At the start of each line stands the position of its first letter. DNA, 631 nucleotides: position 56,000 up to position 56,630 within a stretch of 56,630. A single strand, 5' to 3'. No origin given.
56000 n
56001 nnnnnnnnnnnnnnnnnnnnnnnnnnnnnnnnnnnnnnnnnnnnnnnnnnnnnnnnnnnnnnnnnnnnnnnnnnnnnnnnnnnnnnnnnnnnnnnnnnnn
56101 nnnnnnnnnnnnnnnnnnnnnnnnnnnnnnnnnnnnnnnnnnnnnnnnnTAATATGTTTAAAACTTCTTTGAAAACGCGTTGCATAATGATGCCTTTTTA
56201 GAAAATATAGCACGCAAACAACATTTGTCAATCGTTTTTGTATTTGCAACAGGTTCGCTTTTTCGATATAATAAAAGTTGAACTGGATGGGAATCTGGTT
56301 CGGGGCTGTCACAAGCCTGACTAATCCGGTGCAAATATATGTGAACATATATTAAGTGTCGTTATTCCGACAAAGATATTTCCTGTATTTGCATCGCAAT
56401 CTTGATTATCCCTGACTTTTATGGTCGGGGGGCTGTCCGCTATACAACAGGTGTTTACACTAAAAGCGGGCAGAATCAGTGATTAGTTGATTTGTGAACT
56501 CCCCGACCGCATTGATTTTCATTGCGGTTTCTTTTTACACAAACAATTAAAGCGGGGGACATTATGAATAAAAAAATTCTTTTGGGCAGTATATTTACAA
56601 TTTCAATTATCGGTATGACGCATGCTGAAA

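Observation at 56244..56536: Leader-RNA family, copy 2: full-length homologue with covarying P1/P2 and an anti-SD-like P1 strand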

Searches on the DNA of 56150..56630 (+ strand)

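Call 4: search_rna_families(source=window, start=56150, end=56630, threshold=evalue, max_evalue=10, show_alignments=4)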
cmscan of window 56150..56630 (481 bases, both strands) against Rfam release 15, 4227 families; matches with E-value up to 10: 2.
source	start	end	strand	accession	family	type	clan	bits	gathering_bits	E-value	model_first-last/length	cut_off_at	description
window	56423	56516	+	RF02221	sRNA-Xcc1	Gene; sRNA;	-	33.9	53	0.00032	1-87/87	no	sRNA-Xcc1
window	56156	56241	+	RF00015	U4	Gene; snRNA; splicing;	CL00007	10.5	46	7.1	61-138/138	no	U4 spliceosomal RNA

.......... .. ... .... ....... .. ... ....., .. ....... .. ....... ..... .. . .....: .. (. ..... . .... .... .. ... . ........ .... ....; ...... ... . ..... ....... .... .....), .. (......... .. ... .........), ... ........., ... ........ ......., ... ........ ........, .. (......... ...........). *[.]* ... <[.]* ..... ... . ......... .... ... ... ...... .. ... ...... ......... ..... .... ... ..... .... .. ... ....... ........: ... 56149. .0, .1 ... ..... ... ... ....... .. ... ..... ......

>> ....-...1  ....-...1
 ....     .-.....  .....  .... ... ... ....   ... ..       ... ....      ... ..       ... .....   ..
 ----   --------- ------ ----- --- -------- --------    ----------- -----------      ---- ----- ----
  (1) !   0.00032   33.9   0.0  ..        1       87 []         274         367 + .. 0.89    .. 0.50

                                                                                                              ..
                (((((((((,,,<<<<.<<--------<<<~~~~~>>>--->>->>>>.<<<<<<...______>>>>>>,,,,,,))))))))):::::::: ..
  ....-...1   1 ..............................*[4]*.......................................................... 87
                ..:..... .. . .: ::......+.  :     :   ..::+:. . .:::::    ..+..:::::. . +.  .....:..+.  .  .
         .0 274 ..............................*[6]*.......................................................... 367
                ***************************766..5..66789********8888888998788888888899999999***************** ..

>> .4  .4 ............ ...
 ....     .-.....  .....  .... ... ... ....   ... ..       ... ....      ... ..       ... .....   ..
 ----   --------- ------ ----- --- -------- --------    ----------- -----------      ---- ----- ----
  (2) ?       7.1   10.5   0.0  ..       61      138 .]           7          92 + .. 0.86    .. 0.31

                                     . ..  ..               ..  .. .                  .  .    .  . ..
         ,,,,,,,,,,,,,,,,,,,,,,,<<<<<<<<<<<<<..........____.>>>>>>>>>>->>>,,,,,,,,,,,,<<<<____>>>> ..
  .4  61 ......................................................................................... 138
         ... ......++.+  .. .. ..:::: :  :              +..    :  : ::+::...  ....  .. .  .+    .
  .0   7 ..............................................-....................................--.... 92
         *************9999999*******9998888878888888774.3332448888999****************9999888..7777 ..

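Call 35: build_rna_model(alignment_id=A5, structure=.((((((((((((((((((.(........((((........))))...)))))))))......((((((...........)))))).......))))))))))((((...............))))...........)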
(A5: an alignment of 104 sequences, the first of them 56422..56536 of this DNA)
Model R1 built from alignment A5 (104 sequences, 137 columns); structure: as given.
model positions 112; base pairs 33; branch points 2; effective number of sequences 1.84; information 0.59 bits per position. Calibrated on 0.2 Mb of random sequence (short: E-values are rough).
structure used (alignment columns):
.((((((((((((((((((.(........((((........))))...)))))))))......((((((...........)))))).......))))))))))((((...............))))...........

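Call 36: search_with_rna_model(model_id=R1, source=window, filters=off, max_evalue=10, show_alignments=6)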
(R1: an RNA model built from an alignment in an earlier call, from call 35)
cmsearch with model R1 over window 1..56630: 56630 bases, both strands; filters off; matches with E-value up to 10: 29.
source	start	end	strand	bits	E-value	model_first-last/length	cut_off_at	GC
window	56422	56536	+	99.5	1.6e-23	1-112/112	no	0.46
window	29127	29246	+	86.3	3.8e-20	1-112/112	no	0.53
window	165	269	-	27.2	5.6e-05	1-112/112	no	0.4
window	21943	21987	-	16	0.04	1-112/112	no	0.31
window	39865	39976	+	15.5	0.054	1-112/112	no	0.42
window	40159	40209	+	14.1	0.12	1-112/112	no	0.35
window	199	292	+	13.9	0.14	1-112/112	no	0.45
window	3532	3583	-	13.2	0.21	1-112/112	no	0.42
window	30594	30634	-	12.3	0.35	1-112/112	no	0.32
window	22534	22629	-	12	0.43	1-112/112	no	0.35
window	29056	29122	-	10.7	0.9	1-112/112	no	0.42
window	34853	34896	-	10.3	1.2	1-112/112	no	0.32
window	593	663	-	9.8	1.6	1-112/112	no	0.38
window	16012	16107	+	9.3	2.1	1-112/112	no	0.3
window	3282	3355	+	9.2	2.3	1-112/112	no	0.36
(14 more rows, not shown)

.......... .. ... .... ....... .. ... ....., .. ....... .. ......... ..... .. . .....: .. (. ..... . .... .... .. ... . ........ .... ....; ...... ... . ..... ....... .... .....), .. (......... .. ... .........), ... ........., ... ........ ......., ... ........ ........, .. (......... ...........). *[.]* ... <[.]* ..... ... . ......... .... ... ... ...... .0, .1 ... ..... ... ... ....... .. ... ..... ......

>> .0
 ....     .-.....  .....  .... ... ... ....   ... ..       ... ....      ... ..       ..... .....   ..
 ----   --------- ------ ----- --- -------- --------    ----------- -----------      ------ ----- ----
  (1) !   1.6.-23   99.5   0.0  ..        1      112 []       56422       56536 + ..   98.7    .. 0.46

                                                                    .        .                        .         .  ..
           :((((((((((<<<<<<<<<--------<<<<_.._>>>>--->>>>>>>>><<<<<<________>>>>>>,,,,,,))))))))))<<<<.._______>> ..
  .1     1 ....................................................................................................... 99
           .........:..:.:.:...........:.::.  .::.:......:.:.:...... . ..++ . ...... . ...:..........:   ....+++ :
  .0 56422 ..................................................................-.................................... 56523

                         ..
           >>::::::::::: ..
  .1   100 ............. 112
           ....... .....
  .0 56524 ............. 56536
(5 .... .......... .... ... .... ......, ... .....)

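Call 38: search_with_rna_model(model_id=R1, sources=[window, L005, L006, L007, L008, L009, L010, L011, L012, L013, L014, L015, L016, L017, L018, L019, L020, L021, L022, L023, L024, L025, L027, L028, L029, L030, L031, L032, L033, L034, L035, L036, L037, L038, L039, L040, L041, L042, L043, L044, L045, L046, L047, L049, L050, L051, L052, L054, L055, L056, L057, L058, L059, L060, L061, L062, L063, L064, L065, L066, L067, L068, L069, L070, L071, L072, L073, L075, L076, L077, L078, L080, L081, L082, L083, L084, L085, L086, L087, L088, L089, L092, L093, L094, L095, L096, L097, L098, L099, L101, L102, L103, L104, L108, L109, L110, L111, L112, L113, L114], max_evalue=0.001, make_alignment=true)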
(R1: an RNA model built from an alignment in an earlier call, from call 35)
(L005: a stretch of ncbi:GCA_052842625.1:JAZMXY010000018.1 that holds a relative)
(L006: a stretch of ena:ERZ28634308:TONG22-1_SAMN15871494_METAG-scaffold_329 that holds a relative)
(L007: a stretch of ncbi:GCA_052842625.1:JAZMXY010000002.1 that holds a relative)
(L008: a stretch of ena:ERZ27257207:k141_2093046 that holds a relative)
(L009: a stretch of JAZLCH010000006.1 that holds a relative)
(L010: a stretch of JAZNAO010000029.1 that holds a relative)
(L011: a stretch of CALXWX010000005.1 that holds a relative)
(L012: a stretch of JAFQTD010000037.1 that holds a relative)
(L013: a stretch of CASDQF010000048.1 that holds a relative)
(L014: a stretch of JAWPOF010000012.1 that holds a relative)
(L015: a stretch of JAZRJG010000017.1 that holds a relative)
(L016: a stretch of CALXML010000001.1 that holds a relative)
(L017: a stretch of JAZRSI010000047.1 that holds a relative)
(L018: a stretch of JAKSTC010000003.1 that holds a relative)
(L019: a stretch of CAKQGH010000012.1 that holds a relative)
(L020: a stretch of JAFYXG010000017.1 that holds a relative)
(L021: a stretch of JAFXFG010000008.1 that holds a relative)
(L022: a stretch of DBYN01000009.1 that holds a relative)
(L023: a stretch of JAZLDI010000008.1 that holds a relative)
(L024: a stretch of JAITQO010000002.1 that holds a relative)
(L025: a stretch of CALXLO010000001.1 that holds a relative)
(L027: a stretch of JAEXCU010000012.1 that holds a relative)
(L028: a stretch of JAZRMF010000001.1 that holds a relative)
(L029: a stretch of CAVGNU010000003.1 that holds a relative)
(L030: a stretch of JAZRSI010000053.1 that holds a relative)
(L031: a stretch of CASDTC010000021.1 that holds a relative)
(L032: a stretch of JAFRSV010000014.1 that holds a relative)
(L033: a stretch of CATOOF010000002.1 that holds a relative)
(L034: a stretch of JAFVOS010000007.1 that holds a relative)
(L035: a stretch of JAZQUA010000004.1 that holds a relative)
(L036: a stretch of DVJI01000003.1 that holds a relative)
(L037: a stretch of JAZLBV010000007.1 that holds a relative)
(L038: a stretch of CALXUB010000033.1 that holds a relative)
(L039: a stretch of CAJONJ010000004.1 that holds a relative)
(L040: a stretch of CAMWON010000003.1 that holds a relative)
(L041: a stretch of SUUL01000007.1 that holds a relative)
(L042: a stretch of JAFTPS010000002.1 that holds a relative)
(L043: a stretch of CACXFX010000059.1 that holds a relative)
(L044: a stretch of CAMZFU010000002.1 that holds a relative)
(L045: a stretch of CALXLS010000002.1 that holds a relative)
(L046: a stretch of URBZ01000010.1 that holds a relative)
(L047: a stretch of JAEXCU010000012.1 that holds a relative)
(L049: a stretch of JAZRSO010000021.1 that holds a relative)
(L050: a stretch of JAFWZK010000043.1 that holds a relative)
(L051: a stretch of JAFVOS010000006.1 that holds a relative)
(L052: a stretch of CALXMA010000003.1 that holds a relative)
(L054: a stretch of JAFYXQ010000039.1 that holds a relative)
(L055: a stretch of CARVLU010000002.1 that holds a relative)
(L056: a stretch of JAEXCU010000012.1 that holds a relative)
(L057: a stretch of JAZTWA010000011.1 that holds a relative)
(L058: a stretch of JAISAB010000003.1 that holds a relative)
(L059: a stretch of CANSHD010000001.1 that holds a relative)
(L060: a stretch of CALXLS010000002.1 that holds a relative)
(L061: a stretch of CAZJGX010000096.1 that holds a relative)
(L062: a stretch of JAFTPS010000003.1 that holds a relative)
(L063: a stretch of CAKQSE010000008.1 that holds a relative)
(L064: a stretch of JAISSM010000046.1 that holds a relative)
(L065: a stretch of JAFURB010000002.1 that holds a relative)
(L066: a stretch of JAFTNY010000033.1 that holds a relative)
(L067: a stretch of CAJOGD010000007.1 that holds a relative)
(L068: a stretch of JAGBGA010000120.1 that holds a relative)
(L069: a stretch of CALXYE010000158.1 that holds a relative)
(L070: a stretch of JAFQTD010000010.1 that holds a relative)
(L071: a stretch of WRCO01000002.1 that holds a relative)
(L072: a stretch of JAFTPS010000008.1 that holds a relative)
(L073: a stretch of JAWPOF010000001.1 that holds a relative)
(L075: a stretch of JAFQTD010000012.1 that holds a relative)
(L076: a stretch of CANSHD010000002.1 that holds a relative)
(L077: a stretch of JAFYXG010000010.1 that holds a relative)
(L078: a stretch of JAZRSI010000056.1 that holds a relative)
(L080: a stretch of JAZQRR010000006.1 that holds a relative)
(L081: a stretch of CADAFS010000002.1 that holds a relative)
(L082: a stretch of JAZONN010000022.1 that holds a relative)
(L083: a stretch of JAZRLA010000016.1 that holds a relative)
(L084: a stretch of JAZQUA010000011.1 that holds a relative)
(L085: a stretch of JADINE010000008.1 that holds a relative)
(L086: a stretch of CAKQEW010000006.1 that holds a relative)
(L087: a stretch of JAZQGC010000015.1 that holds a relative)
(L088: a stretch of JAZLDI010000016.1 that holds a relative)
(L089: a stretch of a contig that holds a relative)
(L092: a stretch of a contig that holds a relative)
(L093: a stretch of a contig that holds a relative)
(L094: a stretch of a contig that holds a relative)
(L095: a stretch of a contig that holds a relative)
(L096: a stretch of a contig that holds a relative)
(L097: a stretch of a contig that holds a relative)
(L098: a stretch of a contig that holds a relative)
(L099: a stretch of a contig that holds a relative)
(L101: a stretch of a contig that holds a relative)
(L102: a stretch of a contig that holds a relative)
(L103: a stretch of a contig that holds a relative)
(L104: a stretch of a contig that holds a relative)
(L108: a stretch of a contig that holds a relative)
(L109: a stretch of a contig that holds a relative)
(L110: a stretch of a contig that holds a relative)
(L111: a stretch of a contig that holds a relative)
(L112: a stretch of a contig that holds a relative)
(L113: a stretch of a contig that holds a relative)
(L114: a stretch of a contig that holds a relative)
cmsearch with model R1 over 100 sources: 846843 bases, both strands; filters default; matches with E-value up to 0.001: 116.
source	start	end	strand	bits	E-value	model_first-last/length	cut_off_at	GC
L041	4904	5017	-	107.3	2.4e-24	1-112/112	no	0.39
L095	189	300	+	107.2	2.6e-24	1-112/112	no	0.5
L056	7868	7979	-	106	5.1e-24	1-112/112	no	0.48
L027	3227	3337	-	105.7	6e-24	1-112/112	no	0.46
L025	7031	7144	+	105.1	8.6e-24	1-112/112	no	0.5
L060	4227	4337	-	103.7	2e-23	1-112/112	no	0.48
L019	6921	7031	+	103.3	2.5e-23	1-112/112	no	0.51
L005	8980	9092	+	103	3.1e-23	1-112/112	no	0.48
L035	1329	1438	+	102.8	3.3e-23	1-112/112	no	0.44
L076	1693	1810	-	102.5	4e-23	1-112/112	no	0.53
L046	1358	1470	+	102.5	4.2e-23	1-112/112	no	0.47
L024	1820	1930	-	102.4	4.2e-23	1-112/112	no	0.48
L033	3669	3783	+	101.1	9.1e-23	1-112/112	no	0.47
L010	1931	2045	+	100.9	1e-22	1-112/112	no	0.5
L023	3253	3364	+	100.5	1.3e-22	1-112/112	no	0.39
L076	2712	2828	+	100.3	1.5e-22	1-112/112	no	0.53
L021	3528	3640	-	100.1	1.7e-22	1-112/112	no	0.43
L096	419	538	-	99.2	2.9e-22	1-112/112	no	0.52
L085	885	1004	-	99.1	3.1e-22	1-112/112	no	0.46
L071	7722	7834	-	98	5.8e-22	1-112/112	no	0.5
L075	5170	5281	+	98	5.9e-22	1-112/112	no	0.52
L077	6544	6660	+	97.6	7.3e-22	1-112/112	no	0.42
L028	3775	3886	+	97.2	9.3e-22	1-112/112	no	0.47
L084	324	438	-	97.1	9.9e-22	1-112/112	no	0.4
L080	5703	5811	-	96.8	1.1e-21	1-112/112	no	0.45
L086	968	1082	+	96.6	1.3e-21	1-112/112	no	0.5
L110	2185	2295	+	96.4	1.5e-21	1-112/112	no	0.48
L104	1848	1967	-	96.3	1.6e-21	1-112/112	no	0.52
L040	5003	5111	-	96.1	1.8e-21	1-112/112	no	0.45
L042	1167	1275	-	95.8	2.1e-21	1-112/112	no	0.5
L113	315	431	-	95.8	2.1e-21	1-112/112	no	0.42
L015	2972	3081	-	95.7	2.2e-21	1-112/112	no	0.46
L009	7016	7125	-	95.7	2.3e-21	1-112/112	no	0.45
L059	595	709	+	95.3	2.8e-21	1-112/112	no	0.46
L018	6233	6345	-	95.1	3.1e-21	1-112/112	no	0.48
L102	2187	2296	+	94.4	4.7e-21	1-112/112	no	0.5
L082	7693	7802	-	94.3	5e-21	1-112/112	no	0.45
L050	5994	6105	-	94.3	5.2e-21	1-112/112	no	0.46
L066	6937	7046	+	94.2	5.3e-21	1-112/112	no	0.49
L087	7560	7669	-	94.2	5.5e-21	1-112/112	no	0.45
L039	1026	1138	-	94.1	5.6e-21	1-112/112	no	0.39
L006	6891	7009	+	94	6.1e-21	1-112/112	no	0.41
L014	86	195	-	92.9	1.1e-20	1-112/112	no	0.43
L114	559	674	-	92.9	1.1e-20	1-112/112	no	0.39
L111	4685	4794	+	92.3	1.7e-20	1-112/112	no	0.46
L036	3080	3189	+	92.2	1.7e-20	1-112/112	no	0.49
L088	767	884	-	92.2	1.8e-20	1-112/112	no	0.43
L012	6506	6621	+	92.1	1.8e-20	1-112/112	no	0.48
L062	2888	2999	-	92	2e-20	1-112/112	no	0.47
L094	356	464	+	91.8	2.3e-20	1-112/112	no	0.48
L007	9848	9966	+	91.5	2.6e-20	1-112/112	no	0.42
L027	5551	5664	+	90.9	3.7e-20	1-112/112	no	0.46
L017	2395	2509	-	90.8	4e-20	1-112/112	no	0.56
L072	7168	7279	+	90.4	5.1e-20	1-112/112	no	0.54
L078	899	1010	-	90.2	5.7e-20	1-112/112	no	0.44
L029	4407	4517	-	90.2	5.7e-20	1-112/112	no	0.5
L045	1660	1775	-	89.9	7e-20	1-112/112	no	0.44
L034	84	192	+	89.7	7.7e-20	1-112/112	no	0.46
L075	23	140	-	89.1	1.1e-19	1-112/112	no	0.41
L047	1131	1246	-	89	1.1e-19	1-112/112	no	0.49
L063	3015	3126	+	89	1.2e-19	1-112/112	no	0.47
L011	3127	3243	-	88.8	1.3e-19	1-112/112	no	0.51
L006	9937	10051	+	88.8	1.3e-19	1-112/112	no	0.45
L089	1745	1855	+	88.6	1.5e-19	1-112/112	no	0.5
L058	3264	3374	-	88.2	1.9e-19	1-112/112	no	0.51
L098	412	520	+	88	2.1e-19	1-112/112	no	0.45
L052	5100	5211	-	88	2.1e-19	1-112/112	no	0.46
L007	2297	2411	+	87.6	2.7e-19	1-112/112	no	0.41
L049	3233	3341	-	87.5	2.9e-19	1-112/112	no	0.5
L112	4072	4178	+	87.3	3.2e-19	1-112/112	no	0.48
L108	4404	4522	+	87.3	3.3e-19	1-112/112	no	0.45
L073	1483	1593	+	87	3.9e-19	1-112/112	no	0.61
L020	3555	3665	-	86.9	4e-19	1-112/112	no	0.5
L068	630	737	-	86.1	6.3e-19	1-112/112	no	0.5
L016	2516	2625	+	85.5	9.4e-19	1-112/112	no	0.46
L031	1692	1802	-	85.3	1e-18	1-112/112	no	0.49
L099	7430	7538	+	85.1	1.1e-18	1-112/112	no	0.46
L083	5466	5575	+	84.5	1.6e-18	1-112/112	no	0.48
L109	4656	4768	-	84.5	1.7e-18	1-112/112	no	0.45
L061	2473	2583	+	84.3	1.9e-18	1-109/112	3'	0.5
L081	771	883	-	84.2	2e-18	1-112/112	no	0.5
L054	5136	5248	+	83.7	2.7e-18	1-112/112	no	0.47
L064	6674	6772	-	83.5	2.9e-18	1-112/112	no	0.54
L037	2451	2563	-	83.4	3.1e-18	1-112/112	no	0.52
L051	253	370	+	80.6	1.6e-17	1-112/112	no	0.47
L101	2232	2346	+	80.6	1.7e-17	1-112/112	no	0.42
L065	6910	7027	+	80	2.4e-17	1-112/112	no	0.47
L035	147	252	-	79.7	2.8e-17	1-112/112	no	0.46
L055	7882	7980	-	79.3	3.6e-17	1-112/112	no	0.47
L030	54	162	-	79.2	3.9e-17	1-112/112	no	0.53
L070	5159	5276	+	78.8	4.9e-17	1-112/112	no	0.47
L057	2322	2435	+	78.2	6.7e-17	1-112/112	no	0.46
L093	2683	2791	-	77.8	8.7e-17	1-112/112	no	0.54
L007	1515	1624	-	77.7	9.2e-17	1-112/112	no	0.39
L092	7154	7263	+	77.2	1.2e-16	1-112/112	no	0.46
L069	5268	5385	+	76.3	2.1e-16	1-112/112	no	0.51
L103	3340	3438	-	76.3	2.2e-16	1-112/112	no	0.49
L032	596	704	+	75.2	4.1e-16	1-112/112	no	0.49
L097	5518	5616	+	74.2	7.2e-16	1-112/112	no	0.52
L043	2341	2454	-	71.3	4.1e-15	1-112/112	no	0.46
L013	114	223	+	70.7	5.8e-15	1-112/112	no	0.48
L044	7058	7159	-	67.5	3.8e-14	1-112/112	no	0.5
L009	3050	3157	-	66.1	8.5e-14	1-112/112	no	0.51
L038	1144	1254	-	65.2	1.5e-13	1-112/112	no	0.53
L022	426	516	-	61.8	1.1e-12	1-112/112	no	0.51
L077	6155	6259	-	61.2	1.6e-12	1-112/112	no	0.5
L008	9121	9206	+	53.2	1.8e-10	1-112/112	no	0.49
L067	3712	3800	+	51.8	4e-10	1-112/112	no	0.54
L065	259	350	+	44.5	2.9e-08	1-112/112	no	0.38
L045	3126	3222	-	43.6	5.2e-08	1-112/112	no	0.43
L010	7832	7926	+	32.6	3.4e-05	1-112/112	no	0.4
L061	2027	2125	-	31.2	7.9e-05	1-112/112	no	0.42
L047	4450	4548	+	28.5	0.00039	1-112/112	no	0.49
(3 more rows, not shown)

Alignment A6: 116 matches aligned to the model, 172 columns, each read 5' to 3' on its own strand. Consensus structure (alignment columns), stored with it:
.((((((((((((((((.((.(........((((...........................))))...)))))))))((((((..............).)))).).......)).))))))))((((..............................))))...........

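Call 40: search_rna_families(sources=[L095, L025, L056, L071, L085, L076, L019, L075], threshold=evalue, max_evalue=0.01, show_alignments=2)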
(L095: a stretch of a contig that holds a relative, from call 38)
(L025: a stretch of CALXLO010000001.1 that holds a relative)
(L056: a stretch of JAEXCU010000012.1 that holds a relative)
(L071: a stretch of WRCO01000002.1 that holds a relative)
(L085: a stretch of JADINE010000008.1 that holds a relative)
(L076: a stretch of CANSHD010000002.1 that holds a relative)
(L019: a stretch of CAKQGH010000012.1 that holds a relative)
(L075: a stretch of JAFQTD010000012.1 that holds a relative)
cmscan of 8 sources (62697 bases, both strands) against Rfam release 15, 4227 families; matches with E-value up to 0.01: 7.
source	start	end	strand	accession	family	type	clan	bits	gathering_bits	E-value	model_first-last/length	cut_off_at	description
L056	2570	2643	-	RF00005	tRNA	Gene; tRNA;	CL00001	65.6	29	5.1e-12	1-71/71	no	tRNA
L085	5409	5482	-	RF00005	tRNA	Gene; tRNA;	CL00001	59.7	29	2.1e-10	1-71/71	no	tRNA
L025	7032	7127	+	RF02221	sRNA-Xcc1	Gene; sRNA;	-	44.5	53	0.00013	1-87/87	no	sRNA-Xcc1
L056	7885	7978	-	RF02221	sRNA-Xcc1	Gene; sRNA;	-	42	53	0.00052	1-87/87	no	sRNA-Xcc1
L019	6922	7014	+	RF02221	sRNA-Xcc1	Gene; sRNA;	-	38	53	0.0046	1-87/87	no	sRNA-Xcc1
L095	190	283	+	RF02221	sRNA-Xcc1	Gene; sRNA;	-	37.4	53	0.0063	1-87/87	no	sRNA-Xcc1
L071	7739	7833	-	RF02221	sRNA-Xcc1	Gene; sRNA;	-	37.4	53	0.0064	1-87/87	no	sRNA-Xcc1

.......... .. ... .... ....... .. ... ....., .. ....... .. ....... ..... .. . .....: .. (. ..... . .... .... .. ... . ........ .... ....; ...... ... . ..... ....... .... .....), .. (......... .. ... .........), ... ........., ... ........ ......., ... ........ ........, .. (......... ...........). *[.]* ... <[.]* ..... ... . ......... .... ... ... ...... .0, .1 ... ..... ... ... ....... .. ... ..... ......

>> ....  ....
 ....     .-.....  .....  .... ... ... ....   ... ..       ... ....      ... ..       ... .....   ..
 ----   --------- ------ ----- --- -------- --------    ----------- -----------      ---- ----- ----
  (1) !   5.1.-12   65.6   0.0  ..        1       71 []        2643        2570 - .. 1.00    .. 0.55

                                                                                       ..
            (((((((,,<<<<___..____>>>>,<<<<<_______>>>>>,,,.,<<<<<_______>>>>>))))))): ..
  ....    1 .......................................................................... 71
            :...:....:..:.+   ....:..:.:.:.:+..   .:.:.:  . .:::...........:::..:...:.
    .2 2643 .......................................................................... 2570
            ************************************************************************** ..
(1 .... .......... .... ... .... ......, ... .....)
